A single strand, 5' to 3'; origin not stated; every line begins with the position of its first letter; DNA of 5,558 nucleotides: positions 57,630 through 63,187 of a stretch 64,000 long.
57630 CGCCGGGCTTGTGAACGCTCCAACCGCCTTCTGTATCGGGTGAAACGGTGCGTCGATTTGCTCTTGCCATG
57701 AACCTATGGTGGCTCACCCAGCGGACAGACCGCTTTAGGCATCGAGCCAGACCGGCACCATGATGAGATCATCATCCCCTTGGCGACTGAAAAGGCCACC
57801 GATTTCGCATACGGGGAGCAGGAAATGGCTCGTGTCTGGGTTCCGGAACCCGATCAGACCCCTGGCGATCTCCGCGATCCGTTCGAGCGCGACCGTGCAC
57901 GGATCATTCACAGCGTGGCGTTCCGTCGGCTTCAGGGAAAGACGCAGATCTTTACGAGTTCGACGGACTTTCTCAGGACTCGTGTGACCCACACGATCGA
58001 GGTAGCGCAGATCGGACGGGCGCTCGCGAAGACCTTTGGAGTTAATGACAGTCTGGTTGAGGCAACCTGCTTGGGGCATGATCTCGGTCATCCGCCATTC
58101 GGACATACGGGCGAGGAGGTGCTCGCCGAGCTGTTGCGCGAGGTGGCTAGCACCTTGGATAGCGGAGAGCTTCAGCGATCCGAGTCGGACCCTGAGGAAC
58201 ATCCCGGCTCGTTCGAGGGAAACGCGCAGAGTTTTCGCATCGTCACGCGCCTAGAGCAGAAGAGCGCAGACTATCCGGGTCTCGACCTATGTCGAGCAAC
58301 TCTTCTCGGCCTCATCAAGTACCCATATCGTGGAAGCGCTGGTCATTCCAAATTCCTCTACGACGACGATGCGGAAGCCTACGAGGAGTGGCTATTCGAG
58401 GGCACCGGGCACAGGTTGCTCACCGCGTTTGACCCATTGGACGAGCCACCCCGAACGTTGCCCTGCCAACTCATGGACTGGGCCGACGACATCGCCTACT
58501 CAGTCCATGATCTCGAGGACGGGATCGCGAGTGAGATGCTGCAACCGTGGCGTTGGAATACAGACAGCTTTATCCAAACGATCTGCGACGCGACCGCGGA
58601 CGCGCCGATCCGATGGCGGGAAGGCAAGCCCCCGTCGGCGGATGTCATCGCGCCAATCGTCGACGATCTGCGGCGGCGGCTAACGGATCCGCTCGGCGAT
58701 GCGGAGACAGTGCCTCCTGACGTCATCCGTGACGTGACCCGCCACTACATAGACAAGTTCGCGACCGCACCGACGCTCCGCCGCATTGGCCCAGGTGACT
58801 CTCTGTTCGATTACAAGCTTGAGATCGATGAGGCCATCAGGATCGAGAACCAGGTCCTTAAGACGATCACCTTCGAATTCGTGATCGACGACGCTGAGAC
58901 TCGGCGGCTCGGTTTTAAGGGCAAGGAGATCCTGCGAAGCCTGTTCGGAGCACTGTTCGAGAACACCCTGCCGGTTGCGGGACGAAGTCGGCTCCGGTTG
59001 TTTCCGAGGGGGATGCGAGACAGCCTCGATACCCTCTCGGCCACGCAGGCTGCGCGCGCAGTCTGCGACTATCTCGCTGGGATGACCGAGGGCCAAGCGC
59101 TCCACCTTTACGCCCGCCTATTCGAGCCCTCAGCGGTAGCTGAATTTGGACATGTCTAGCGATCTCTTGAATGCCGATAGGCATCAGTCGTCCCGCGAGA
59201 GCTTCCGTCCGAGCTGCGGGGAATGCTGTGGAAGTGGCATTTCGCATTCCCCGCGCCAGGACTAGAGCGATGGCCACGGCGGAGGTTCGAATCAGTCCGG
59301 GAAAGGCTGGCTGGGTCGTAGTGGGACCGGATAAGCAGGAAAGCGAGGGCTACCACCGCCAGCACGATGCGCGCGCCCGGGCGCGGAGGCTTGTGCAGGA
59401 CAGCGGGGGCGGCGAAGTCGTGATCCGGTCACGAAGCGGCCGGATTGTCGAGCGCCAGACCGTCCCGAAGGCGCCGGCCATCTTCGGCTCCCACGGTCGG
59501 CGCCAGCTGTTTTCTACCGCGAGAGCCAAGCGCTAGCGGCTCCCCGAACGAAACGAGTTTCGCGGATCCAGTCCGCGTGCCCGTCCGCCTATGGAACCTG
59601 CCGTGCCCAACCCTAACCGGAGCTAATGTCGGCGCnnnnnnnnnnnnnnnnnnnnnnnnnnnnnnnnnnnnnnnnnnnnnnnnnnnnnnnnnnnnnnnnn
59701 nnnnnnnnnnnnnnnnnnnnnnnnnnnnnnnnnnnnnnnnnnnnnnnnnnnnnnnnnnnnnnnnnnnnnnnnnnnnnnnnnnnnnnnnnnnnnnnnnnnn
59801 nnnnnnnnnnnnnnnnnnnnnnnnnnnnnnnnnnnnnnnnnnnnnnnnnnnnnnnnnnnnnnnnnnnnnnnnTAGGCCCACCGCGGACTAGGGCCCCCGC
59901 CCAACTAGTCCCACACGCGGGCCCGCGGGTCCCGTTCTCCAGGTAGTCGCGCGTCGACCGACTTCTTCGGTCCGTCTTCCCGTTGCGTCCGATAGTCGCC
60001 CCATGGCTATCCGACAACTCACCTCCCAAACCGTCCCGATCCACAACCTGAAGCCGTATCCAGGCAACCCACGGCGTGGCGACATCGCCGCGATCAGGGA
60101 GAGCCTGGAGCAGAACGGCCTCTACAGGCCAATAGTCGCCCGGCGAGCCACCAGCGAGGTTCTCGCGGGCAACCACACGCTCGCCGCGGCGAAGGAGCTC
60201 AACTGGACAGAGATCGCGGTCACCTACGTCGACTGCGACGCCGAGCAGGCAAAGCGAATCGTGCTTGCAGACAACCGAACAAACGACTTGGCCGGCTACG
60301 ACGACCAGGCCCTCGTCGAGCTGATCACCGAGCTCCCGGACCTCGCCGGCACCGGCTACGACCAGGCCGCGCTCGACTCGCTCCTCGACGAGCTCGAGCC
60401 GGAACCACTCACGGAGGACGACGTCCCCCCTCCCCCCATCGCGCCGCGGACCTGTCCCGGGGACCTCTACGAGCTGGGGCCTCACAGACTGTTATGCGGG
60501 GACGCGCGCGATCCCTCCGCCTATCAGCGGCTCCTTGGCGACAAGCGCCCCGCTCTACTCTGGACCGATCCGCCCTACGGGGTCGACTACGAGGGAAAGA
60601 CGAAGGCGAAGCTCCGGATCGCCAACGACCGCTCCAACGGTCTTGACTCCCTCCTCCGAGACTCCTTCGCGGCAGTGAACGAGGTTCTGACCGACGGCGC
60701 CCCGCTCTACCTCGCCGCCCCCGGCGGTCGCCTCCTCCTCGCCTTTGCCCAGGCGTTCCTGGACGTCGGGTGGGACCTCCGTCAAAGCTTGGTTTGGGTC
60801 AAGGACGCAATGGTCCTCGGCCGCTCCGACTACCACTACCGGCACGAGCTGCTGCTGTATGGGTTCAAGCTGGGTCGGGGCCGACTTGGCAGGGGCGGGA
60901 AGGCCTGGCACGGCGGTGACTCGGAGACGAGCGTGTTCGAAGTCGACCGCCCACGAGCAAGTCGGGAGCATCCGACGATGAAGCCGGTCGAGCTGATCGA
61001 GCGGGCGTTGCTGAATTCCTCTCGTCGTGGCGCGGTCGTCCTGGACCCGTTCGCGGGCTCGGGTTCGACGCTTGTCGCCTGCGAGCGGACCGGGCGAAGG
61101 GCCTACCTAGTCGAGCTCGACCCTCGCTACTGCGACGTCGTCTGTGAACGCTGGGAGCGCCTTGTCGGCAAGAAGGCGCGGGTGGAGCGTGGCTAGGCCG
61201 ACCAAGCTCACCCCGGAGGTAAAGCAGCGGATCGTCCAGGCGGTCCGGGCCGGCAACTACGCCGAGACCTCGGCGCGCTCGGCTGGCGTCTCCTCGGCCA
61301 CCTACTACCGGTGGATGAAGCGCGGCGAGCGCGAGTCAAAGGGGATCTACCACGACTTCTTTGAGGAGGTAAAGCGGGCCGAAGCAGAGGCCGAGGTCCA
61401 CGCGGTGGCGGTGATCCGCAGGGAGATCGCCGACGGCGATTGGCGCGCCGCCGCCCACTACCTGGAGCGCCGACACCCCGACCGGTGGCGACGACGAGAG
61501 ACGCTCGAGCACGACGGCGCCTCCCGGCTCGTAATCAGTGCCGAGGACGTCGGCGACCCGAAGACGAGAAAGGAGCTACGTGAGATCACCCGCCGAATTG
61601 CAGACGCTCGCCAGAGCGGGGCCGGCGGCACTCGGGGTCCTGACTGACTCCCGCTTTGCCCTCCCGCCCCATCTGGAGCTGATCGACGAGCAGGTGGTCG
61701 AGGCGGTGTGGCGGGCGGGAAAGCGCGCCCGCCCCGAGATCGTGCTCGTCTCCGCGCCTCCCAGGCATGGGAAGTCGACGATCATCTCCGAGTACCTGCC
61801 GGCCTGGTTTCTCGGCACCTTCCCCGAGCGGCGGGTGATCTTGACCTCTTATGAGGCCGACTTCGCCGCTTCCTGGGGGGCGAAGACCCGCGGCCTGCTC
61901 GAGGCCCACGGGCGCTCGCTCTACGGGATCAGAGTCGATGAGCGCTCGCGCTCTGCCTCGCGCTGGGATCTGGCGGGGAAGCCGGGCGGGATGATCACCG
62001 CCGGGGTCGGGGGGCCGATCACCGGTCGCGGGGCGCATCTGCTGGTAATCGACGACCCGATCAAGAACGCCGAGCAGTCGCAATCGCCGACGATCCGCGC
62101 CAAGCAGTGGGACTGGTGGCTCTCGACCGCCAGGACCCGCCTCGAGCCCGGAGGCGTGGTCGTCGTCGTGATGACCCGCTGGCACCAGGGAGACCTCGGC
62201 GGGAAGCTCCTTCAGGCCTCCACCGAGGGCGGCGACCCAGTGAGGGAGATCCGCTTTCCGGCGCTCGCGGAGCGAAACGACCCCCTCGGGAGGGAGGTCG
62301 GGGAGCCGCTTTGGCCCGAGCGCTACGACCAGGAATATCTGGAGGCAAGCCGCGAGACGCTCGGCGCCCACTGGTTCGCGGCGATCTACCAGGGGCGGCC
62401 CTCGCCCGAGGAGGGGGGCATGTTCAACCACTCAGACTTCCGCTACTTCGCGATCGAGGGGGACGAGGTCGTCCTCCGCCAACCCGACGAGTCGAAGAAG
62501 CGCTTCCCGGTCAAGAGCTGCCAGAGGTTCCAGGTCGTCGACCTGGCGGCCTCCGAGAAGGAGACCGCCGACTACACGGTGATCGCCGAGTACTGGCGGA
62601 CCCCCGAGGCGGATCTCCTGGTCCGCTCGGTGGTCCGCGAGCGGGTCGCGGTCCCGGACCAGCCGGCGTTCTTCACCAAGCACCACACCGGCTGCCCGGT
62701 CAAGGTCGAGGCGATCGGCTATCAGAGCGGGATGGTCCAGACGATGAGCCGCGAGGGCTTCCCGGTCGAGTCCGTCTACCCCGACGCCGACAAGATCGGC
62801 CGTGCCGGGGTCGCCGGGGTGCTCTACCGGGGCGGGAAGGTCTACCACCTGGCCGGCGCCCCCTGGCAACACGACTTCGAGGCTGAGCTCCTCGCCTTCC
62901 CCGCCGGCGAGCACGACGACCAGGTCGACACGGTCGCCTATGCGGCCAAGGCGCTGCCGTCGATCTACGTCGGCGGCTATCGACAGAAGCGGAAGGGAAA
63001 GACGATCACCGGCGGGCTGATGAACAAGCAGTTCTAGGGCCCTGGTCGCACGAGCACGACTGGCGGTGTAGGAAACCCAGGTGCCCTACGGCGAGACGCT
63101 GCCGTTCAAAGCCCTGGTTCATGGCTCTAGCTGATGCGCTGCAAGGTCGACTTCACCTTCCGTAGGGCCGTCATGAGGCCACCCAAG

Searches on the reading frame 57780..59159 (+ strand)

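Call 19: search_protein_families(library=pfam, proteins=[window:57780-59159:+], max_evalue=0.01)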
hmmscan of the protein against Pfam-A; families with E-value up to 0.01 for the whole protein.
window:57780-59159:+ (459 aa): 2 families
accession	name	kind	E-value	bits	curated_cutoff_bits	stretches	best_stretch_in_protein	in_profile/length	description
PF13286.11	HD_assoc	-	5.2e-15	56.2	22.2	1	348-446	2-91/91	Phosphohydrolase-associated domain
PF01966.28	HD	-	2.1e-10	41.3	22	1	68-142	1-92/116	HD domain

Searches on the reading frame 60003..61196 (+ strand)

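Call 19: search_protein_families(library=pfam, proteins=[window:60003-61196:+], max_evalue=0.01)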
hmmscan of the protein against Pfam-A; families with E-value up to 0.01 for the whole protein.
window:60003-61196:+ (397 aa): 3 families
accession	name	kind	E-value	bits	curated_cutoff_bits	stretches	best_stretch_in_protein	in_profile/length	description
PF01555.25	N6_N4_Mtase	-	2.6e-24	86.9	26.7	2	317-379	152-218/221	DNA methylase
PF02195.25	ParB_N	-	0.00016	22.1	26.3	1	9-91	4-93/95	ParB N-terminal domain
PF03602.21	Cons_hypoth95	-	0.00087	19.4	24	1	335-388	34-88/182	Conserved hypothetical protein 95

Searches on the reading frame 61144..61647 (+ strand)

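Call 54: search_protein_families(library=pfam, proteins=[window:61144-61647:+], max_evalue=0.01)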
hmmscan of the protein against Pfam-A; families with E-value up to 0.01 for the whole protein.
window:61144-61647:+ (167 aa): 2 families
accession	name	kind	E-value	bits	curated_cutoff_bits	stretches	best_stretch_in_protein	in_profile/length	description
PF01527.26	HTH_Tnp_1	-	6.6e-06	26.7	24.1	1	18-65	3-53/75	Transposase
PF01710.22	HTH_Tnp_IS630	-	0.008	16.7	21.3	0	25-63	6-44/119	Transposase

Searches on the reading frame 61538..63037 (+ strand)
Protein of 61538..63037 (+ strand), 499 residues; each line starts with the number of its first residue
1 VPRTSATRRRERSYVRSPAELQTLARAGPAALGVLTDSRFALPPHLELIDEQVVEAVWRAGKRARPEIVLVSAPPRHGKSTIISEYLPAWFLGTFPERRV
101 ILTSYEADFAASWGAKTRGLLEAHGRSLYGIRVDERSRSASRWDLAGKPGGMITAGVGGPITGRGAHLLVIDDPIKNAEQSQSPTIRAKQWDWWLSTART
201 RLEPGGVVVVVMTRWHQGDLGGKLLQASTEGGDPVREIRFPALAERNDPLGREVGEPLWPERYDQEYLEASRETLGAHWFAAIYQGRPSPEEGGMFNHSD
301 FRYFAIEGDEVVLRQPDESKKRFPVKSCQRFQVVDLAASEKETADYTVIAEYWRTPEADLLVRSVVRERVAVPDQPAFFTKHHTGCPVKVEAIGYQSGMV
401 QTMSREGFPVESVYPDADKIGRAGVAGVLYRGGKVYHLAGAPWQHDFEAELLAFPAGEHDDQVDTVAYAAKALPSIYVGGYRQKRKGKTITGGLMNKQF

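Call 19: search_protein_families(library=pfam, proteins=[window:61538-63037:+], max_evalue=0.01)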
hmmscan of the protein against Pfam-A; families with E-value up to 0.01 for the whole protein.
window:61538-63037:+ (499 aa): 1 family
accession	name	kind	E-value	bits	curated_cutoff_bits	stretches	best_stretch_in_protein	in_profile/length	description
PF03237.21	Terminase_6N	-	3.3e-10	40.4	22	1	72-301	3-213/215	Terminase large subunit, T4likevirus-type, N-terminal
